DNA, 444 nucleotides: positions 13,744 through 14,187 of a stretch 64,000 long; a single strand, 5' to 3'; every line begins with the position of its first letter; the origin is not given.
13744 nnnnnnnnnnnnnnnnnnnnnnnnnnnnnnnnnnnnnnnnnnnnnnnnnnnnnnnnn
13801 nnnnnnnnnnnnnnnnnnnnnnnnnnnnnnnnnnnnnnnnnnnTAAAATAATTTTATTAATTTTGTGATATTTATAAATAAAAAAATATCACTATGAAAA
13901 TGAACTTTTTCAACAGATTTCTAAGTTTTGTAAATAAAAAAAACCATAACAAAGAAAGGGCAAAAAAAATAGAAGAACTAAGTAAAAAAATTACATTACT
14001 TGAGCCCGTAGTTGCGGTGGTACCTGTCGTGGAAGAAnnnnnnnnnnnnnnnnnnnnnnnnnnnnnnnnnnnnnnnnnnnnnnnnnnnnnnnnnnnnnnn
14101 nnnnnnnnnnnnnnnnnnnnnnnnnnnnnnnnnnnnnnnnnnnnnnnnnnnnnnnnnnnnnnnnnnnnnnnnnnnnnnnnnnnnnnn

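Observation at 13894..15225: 443-aa protein made almost entirely of acidic PVVEE/PVIEE hexapeptide repeats with higher-order periodicity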

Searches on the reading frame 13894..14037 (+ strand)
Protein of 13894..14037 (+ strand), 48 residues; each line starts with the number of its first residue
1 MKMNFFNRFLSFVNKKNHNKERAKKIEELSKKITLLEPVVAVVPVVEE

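Call 38: find_related_loci(query=window:13894-14037:+, collection=viral_contigs, flank=4000)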
Query seq(48 aa) (48 aa) in viral_contigs; peptide patterns used: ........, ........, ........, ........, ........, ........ (x = any residue, [..] = any of these).
176 stretches matched a pattern, but none encodes a relative of the query by tblastn (E <= 1e-3).
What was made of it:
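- Tried and rejected: IMG/VR (call 38);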

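Call 39: find_related_loci(query=window:13894-14037:+, collection=metagenome_contigs, flank=3000)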
Query seq(48 aa) (48 aa) in metagenome_contigs; peptide patterns used: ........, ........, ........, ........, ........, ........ (x = any residue, [..] = any of these).
600 stretches matched a pattern, but none encodes a relative of the query by tblastn (E <= 1e-3).
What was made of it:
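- Tried and rejected: JGI metagenomes (call 39).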

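Call 50: search_protein_representatives(protein=window:13894-14031:+)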
Query: 46 residues. Proteins with E-value up to 0.001 (for the whole library): 2; up to 1e-10: 1; up to 1e-30: 0. The best 2 are listed.
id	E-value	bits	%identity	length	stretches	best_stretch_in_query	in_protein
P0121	5.1e-21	87.6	100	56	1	1-46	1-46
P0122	7.6e-04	35.1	-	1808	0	-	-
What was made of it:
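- On FtsY / SRP receptor: HMMER of aa 1-46 against 1.84 billion proteins finds only itself (call 50).
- HMMER finds no relative of the N-terminus (call 50).
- Tried and rejected: 1.84 billion representatives (call 50);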

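Call 72: search_protein_families(library=pfam, proteins=[window:13894-14022:+], max_evalue=1)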
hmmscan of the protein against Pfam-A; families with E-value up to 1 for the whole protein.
seq(43 aa): 1 family
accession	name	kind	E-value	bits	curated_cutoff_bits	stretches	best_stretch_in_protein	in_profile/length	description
PF02046.20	COX6A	-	0.073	14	25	1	11-42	22-53/112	Cytochrome c oxidase subunit VIa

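Call 78: find_homologous_proteins(query=window:13894-14022:+, max_evalue=10)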
Query seq(43 aa) (43 aa): 1 proteins with E <= 10 among 1 candidates.
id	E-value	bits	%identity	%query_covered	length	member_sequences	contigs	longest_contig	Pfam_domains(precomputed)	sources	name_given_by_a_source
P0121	1.6e-18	81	100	100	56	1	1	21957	-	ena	-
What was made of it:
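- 13894..14022 (+): Non-repeat N-terminal module, aa 1-43 (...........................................). It is basic (net +6), with a possible short amphipathic helix at aa 5-15 and a charged helix at aa 19-27. It is invariant across alleles except one A23V. No homologue in 1.84 billion representatives other than a truncated or short copy of itself (calls 50, 78).
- Tried and rejected: the 5.8 billion clustered set (call 78);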

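Call 79: find_encoding_contigs(protein=P0121, flank=3000, max_places=4)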
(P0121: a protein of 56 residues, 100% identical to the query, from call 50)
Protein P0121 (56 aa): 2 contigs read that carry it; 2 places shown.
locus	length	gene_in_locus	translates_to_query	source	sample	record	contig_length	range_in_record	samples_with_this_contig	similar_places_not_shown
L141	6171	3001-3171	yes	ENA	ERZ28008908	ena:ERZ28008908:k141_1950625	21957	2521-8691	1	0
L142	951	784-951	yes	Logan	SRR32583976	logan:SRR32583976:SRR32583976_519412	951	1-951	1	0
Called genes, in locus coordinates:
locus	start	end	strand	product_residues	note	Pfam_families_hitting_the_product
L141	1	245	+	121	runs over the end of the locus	PF00856:SET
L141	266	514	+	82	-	-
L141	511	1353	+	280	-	PF13748:ABC_membrane_3, PF00664:ABC_membrane (faint)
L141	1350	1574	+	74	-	-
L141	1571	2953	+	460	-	-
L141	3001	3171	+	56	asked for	-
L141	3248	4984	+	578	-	PF14284:PcfJ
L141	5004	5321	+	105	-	-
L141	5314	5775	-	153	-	PF03013:Pyr_excise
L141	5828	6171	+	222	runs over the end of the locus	-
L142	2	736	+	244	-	?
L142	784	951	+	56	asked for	?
